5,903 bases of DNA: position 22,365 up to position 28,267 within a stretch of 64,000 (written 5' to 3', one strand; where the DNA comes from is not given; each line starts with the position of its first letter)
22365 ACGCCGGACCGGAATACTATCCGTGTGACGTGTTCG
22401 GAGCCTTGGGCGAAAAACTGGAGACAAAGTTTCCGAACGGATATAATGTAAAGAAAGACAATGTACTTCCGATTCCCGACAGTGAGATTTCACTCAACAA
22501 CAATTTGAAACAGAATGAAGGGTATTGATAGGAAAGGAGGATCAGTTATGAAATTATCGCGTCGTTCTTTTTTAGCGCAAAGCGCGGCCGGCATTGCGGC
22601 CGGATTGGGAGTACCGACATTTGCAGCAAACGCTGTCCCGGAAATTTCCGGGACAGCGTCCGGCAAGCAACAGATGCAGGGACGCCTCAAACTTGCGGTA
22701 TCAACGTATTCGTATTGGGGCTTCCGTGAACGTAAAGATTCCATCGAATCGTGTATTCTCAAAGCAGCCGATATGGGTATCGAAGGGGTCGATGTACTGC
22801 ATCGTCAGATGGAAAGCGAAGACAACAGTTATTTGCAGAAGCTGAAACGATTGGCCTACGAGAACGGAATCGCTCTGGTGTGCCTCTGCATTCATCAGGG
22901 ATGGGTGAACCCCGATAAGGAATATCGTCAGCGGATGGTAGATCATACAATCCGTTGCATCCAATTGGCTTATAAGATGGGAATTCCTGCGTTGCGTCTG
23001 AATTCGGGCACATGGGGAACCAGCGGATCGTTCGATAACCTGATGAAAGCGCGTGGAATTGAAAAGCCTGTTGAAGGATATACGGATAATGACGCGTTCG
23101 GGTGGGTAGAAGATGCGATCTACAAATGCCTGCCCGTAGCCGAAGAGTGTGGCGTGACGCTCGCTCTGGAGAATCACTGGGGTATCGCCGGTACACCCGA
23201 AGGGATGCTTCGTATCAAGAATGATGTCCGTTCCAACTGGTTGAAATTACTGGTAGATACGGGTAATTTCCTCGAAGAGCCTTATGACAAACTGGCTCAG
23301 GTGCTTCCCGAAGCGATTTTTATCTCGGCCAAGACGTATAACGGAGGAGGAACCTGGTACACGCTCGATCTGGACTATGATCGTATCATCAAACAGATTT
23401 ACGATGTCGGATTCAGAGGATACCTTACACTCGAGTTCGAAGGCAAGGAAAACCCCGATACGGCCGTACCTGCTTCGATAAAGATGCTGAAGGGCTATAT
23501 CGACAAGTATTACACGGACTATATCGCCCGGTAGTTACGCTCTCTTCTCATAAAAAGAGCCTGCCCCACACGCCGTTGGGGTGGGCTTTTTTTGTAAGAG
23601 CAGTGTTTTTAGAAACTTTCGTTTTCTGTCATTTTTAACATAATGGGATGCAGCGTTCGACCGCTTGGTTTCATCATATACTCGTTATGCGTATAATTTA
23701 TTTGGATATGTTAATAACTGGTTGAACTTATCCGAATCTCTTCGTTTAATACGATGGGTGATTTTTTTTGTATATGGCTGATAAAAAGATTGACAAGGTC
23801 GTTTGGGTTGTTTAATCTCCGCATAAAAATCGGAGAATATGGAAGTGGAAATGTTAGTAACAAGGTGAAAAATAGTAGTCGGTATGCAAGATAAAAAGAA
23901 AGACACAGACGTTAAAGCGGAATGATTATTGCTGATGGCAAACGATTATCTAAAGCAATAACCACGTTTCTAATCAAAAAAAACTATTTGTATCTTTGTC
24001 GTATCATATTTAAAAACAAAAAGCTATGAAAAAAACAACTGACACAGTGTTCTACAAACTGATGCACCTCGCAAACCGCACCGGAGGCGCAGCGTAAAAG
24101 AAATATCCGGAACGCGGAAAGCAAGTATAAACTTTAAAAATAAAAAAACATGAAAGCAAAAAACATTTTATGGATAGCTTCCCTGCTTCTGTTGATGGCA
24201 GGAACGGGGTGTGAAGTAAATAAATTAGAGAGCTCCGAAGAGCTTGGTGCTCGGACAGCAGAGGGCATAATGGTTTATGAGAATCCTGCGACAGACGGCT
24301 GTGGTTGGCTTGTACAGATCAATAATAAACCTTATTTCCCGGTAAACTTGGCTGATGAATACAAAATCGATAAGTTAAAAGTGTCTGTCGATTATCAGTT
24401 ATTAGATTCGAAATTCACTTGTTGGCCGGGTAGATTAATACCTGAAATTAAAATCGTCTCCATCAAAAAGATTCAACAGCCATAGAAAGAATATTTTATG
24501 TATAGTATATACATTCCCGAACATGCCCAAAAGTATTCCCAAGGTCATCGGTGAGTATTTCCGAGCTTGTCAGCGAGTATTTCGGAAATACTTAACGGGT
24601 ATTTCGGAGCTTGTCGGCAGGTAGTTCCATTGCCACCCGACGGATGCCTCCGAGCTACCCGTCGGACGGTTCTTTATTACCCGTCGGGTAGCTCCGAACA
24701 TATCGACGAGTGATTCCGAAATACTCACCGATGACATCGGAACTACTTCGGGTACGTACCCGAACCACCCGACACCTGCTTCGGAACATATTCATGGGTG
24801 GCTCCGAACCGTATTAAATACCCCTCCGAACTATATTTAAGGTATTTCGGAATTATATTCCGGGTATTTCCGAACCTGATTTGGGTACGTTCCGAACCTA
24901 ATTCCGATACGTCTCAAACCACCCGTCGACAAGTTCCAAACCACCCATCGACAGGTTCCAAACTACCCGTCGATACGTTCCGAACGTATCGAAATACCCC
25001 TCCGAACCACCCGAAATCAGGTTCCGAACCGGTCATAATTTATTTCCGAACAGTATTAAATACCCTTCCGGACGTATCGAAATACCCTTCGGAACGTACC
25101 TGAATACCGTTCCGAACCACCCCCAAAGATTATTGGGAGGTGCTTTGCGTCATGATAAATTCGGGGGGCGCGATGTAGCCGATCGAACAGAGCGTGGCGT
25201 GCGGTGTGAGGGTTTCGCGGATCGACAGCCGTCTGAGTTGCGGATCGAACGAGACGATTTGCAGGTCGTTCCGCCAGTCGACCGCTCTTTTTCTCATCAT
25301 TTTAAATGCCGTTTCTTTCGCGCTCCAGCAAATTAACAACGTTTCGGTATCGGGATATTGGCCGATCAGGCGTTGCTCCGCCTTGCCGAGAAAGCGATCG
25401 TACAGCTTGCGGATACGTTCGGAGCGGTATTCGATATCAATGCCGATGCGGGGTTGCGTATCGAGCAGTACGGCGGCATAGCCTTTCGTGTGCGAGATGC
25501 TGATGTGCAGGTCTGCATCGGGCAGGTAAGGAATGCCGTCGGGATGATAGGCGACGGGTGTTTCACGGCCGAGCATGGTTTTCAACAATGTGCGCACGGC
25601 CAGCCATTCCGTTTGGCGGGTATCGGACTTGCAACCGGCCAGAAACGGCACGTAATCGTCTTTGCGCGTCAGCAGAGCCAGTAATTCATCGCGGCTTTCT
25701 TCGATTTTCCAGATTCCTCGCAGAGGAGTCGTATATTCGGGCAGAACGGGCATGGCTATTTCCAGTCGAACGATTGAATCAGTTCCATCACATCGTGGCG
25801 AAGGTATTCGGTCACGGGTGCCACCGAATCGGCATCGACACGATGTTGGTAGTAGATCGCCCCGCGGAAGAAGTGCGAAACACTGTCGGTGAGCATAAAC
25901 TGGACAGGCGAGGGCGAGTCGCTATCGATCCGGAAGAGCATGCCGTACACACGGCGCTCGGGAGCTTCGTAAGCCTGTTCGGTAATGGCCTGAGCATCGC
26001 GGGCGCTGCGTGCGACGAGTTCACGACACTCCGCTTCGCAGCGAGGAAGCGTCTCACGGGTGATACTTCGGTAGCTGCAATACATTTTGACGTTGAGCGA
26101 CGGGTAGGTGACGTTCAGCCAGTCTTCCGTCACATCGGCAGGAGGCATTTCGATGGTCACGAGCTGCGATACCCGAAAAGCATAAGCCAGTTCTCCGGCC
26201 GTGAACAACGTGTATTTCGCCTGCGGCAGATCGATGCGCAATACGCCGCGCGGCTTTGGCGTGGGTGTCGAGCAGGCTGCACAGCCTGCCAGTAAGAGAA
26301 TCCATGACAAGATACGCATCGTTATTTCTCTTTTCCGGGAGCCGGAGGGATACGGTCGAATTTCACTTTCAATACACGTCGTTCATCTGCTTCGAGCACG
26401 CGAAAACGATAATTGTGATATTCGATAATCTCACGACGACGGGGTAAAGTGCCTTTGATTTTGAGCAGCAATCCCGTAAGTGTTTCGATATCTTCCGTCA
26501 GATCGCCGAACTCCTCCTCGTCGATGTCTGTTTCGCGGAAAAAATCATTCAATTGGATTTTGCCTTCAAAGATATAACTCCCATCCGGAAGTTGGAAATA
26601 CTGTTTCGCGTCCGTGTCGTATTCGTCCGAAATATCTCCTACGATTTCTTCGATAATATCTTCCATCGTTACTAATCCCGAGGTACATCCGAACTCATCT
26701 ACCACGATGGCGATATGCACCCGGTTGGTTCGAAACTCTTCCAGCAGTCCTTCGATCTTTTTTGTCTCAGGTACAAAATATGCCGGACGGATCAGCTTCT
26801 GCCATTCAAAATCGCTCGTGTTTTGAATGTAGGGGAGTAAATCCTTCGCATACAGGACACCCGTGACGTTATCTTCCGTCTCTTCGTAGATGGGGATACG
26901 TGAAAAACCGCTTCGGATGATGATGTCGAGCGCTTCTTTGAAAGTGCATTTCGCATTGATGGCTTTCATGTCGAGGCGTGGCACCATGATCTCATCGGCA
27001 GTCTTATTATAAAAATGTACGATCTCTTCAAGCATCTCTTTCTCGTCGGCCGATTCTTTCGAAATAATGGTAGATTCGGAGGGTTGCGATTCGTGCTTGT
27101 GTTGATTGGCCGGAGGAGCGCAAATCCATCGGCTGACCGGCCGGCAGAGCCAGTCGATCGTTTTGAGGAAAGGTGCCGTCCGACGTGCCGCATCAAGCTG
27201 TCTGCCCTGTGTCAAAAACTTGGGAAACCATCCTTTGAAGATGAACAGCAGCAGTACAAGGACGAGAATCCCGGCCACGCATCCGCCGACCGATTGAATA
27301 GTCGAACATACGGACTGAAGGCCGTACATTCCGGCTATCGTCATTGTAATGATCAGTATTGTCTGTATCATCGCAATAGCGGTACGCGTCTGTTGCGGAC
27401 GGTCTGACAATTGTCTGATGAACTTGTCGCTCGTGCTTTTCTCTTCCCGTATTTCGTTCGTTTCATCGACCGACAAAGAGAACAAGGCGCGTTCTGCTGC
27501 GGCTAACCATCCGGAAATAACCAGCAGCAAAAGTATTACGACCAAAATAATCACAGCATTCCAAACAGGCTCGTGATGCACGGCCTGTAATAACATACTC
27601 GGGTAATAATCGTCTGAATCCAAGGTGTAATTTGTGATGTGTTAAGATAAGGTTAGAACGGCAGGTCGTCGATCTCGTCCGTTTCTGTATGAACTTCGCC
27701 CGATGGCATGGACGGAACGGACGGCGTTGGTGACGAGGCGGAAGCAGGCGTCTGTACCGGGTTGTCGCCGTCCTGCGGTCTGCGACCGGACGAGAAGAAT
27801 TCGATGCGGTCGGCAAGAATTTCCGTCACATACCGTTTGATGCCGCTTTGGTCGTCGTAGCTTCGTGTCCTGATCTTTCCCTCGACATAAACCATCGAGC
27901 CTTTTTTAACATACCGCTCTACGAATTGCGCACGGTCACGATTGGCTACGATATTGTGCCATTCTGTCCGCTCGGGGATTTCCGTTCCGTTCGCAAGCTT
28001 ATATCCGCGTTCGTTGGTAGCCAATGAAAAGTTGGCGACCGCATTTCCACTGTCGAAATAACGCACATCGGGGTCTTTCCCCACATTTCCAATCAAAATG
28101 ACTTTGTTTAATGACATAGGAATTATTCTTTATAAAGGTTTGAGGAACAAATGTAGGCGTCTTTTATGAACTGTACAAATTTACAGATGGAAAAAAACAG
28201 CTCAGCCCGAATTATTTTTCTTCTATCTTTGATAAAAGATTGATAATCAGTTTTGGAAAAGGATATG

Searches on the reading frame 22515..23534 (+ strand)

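Call 12: search_protein_families(library=pfam, proteins=[window:22515-23534:+], max_evalue=0.01)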
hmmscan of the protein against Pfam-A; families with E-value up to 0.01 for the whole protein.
window:22515-23534:+ (339 aa): 1 family
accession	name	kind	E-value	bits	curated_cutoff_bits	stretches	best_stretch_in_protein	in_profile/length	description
PF01261.30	AP_endonuc_2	-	2.3e-29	103.3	31.1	1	83-326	3-247/249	Xylose isomerase-like TIM barrel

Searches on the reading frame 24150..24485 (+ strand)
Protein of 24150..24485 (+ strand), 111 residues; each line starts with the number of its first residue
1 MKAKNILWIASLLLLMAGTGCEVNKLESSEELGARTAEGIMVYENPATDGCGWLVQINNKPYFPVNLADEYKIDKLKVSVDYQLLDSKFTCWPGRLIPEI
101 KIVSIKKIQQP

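Call 12: search_protein_families(library=pfam, proteins=[window:24150-24485:+], max_evalue=0.01)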
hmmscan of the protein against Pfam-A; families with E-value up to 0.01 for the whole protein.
window:24150-24485:+ (111 aa): 0 families

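Call 50: find_encoding_contigs(protein=window:24150-24482:+, flank=4000, max_places=10)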
Protein window:24150-24482:+ (111 aa): 1 contig read that carries it; 1 place shown.
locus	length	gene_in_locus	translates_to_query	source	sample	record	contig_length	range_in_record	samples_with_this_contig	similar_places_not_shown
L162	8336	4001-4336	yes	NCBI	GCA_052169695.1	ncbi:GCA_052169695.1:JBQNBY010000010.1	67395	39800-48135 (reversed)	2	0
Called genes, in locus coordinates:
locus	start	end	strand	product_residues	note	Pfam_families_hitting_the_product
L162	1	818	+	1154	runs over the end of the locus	PF07660:STN (faint), PF13620:CarboxypepD_reg, PF13715:CarbopepD_reg_2, PF15976:CooC_C (weak), PF07715:Plug, PF00593:TonB_dep_Rec_b-barrel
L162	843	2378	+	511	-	PF14322:SusD-like_3, PF07980:SusD_RagB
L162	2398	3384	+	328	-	PF01261:AP_endonuc_2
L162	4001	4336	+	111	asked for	-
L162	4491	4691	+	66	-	-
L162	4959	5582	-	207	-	PF01648:ACPS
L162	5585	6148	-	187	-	PF25593:GldD_lipo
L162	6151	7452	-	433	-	PF01595:CNNM, PF00571:CBS (weak), PF03471:CorC_HlyC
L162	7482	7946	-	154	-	PF00436:SSB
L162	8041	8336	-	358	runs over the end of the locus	PF00730:HhH-GPD, PF00633:HHH (weak), PF14815:NUDIX_4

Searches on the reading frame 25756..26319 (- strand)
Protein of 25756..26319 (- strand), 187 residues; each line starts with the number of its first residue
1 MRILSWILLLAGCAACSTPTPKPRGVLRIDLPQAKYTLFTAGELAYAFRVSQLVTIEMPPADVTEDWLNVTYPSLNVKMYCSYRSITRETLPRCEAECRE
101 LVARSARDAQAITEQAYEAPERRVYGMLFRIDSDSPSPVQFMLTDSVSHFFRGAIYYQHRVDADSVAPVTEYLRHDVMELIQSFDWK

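Call 12: search_protein_families(library=pfam, proteins=[window:25756-26319:-], max_evalue=0.01)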
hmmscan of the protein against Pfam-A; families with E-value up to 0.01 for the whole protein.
window:25756-26319:- (187 aa): 1 family
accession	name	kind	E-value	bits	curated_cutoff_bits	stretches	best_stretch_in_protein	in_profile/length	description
PF25593.1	GldD_lipo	-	3e-51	174.2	27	1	18-186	3-170/170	Gliding motility lipoprotein GldD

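Call 44: find_encoding_contigs(protein=window:25759-26319:-, flank=5000, max_places=10)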
Protein window:25759-26319:- (187 aa): 1 contig read that carries it; 1 place shown.
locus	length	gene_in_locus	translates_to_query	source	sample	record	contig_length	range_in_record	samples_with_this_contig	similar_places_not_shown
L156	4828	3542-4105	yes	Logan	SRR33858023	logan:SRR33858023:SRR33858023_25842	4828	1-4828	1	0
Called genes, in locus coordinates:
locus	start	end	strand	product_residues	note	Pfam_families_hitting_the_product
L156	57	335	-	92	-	PF00216:Bac_DNA_binding, PF18291:HU-HIG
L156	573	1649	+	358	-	PF00730:HhH-GPD, PF00633:HHH, PF14815:NUDIX_4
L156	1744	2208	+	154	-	PF00436:SSB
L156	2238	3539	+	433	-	PF01595:CNNM, PF00571:CBS (weak), PF03471:CorC_HlyC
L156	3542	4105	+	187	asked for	PF25593:GldD_lipo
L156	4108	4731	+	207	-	PF01648:ACPS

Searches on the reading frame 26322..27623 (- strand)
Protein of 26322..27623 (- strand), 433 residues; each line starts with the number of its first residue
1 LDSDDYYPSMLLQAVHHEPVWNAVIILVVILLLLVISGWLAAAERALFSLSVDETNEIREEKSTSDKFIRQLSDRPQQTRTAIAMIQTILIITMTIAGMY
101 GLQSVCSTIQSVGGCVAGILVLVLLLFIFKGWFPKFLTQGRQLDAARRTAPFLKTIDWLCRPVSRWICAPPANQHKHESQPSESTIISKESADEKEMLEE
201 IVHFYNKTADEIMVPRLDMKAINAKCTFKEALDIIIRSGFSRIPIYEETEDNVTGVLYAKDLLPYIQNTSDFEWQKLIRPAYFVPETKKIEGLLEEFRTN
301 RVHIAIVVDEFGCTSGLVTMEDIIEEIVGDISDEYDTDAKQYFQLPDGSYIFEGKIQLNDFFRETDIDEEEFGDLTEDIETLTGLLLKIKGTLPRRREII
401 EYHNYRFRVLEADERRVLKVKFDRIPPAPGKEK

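Call 12: search_protein_families(library=pfam, proteins=[window:26322-27623:-], max_evalue=0.01)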
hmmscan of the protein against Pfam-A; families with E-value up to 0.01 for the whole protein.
window:26322-27623:- (433 aa): 4 families
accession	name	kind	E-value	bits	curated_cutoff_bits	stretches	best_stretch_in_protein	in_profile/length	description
PF03471.22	CorC_HlyC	-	1.2e-16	60.9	27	1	344-424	2-79/81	Transporter associated domain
PF01595.25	CNNM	-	1.9e-15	57.4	28.4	1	29-165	2-136/181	Cyclin M transmembrane N-terminal domain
PF00571.33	CBS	-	1.1e-14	54.9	24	2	211-266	3-55/57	CBS domain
PF13520.12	AA_permease_2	-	0.0072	15.7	27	0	10-130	262-375/427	Amino acid permease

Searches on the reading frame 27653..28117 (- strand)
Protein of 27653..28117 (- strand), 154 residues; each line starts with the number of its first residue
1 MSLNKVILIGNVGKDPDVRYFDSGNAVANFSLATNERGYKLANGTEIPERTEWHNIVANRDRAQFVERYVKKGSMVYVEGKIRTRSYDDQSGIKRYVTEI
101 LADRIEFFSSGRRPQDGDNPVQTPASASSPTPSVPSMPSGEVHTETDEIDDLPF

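Call 12: search_protein_families(library=pfam, proteins=[window:27653-28117:-], max_evalue=0.01)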
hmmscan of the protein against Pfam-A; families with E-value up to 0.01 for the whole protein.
window:27653-28117:- (154 aa): 1 family
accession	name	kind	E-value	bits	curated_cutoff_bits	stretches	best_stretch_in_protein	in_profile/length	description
PF00436.31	SSB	-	9.2e-35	119.3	26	1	3-107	1-103/104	Single-strand binding protein family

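Call 45: find_encoding_contigs(protein=window:27656-28117:-, flank=6000, max_places=10)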
Protein window:27656-28117:- (154 aa): 6 contigs read that carry it; 6 places shown.
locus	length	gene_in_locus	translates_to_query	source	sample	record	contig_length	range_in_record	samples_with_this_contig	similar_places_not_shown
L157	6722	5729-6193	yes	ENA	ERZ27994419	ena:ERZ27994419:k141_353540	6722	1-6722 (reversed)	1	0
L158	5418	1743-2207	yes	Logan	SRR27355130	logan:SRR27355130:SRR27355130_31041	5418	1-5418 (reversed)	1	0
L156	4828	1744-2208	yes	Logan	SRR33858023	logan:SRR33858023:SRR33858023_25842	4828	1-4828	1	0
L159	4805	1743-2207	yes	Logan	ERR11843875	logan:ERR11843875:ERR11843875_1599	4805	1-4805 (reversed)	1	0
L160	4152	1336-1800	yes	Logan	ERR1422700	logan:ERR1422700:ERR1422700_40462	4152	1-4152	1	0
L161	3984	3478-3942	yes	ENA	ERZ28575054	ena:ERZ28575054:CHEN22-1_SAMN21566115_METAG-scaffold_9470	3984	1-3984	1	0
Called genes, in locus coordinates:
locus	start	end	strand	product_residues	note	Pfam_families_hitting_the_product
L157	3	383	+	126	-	?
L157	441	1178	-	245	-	PF06889:DUF1266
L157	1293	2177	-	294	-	PF20434:BD-FAE, PF07859:Abhydrolase_3, PF00326:Peptidase_S9 (faint)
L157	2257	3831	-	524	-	PF10150:RNase_E_G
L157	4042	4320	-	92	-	PF00216:Bac_DNA_binding, PF18291:HU-HIG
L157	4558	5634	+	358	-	PF00730:HhH-GPD, PF00633:HHH, PF14815:NUDIX_4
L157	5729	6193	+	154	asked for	PF00436:SSB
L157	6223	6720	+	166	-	?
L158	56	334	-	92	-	PF00216:Bac_DNA_binding, PF18291:HU-HIG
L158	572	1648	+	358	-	PF00730:HhH-GPD, PF00633:HHH (weak), PF14815:NUDIX_4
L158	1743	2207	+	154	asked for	PF00436:SSB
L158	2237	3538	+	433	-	PF01595:CNNM, PF00571:CBS (weak), PF03471:CorC_HlyC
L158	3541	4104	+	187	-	PF25593:GldD_lipo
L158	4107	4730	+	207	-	PF01648:ACPS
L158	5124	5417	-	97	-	?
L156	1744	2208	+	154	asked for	PF00436:SSB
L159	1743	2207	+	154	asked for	PF00436:SSB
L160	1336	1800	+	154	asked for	PF00436:SSB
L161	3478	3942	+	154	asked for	PF00436:SSB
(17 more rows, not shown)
